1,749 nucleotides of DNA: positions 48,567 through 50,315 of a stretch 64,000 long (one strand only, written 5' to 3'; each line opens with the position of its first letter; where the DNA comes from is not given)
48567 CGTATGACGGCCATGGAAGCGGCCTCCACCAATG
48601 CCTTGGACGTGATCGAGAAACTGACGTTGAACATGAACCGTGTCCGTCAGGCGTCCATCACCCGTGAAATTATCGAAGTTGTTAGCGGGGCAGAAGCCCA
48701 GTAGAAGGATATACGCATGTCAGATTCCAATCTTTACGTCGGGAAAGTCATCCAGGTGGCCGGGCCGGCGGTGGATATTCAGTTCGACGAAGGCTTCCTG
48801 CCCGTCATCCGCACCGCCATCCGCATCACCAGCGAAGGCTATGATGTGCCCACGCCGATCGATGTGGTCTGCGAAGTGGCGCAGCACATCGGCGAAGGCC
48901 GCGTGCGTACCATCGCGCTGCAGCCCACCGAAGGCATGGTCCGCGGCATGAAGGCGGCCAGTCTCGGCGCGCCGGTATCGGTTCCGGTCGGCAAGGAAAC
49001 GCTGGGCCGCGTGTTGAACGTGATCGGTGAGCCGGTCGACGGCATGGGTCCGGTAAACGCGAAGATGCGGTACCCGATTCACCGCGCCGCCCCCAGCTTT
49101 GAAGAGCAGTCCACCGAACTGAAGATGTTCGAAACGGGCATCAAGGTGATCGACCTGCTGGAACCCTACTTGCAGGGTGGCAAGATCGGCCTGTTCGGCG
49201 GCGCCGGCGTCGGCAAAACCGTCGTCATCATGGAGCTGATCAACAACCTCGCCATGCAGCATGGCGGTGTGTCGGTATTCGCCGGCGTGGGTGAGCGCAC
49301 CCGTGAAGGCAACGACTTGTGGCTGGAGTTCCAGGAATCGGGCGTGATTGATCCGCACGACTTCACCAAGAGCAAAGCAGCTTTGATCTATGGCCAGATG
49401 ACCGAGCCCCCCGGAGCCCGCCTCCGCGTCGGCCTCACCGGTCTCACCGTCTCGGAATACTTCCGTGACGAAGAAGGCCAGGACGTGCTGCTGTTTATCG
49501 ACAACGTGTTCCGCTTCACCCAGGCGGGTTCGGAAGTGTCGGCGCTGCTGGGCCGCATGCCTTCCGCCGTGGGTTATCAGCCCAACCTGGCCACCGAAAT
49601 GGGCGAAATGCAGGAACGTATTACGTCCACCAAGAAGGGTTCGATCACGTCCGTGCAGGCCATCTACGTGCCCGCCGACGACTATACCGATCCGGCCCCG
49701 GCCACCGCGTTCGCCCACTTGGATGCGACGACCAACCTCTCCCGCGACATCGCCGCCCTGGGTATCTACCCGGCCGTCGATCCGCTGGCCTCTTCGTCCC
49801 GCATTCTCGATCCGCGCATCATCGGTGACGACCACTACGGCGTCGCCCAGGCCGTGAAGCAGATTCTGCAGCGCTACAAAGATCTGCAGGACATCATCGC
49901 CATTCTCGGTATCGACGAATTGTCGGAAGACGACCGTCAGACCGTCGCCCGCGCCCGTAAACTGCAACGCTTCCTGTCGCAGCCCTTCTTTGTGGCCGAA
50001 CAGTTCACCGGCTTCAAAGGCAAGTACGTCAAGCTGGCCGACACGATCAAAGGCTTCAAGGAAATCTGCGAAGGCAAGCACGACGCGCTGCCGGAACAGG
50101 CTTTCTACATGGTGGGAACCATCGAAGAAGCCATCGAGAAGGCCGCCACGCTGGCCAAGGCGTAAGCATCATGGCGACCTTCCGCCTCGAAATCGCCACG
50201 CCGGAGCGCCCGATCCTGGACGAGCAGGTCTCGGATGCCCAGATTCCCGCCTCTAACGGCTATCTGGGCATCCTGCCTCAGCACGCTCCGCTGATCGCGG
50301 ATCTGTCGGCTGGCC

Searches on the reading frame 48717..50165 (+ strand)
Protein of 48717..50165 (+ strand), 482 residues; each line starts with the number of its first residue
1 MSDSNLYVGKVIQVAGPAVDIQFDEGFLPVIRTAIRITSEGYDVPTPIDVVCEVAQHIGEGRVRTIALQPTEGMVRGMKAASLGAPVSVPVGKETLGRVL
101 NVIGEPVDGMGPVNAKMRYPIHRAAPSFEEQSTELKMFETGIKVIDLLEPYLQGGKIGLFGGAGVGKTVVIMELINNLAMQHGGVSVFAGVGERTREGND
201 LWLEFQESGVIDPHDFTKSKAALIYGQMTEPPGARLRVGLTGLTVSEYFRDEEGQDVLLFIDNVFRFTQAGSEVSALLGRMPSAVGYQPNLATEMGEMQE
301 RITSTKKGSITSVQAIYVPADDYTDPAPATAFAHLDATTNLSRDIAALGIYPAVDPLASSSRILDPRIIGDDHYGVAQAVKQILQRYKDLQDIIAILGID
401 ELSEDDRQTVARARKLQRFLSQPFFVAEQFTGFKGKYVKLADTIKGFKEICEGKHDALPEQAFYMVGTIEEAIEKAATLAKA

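Call 69: search_protein_families(library=pfam, proteins=[window:48717-50165:+], max_evalue=0.00001)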
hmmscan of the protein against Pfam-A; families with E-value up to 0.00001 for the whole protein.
window:48717-50165:+ (482 aa): 3 families
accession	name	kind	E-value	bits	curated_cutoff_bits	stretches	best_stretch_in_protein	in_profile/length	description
PF00006.31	ATP-synt_ab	-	4.2e-66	223.1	29.5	1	141-361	1-213/213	ATP synthase alpha/beta family, nucleotide-binding domain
PF22919.1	ATP-synt_VA_C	-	1.4e-17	64.1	24.7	1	368-453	7-95/101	C-terminal domain of V and A type ATP synthase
PF02874.29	ATP-synt_ab_N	-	7.7e-11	42.8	20.9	1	11-83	1-68/69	ATP synthase alpha/beta family, beta-barrel domain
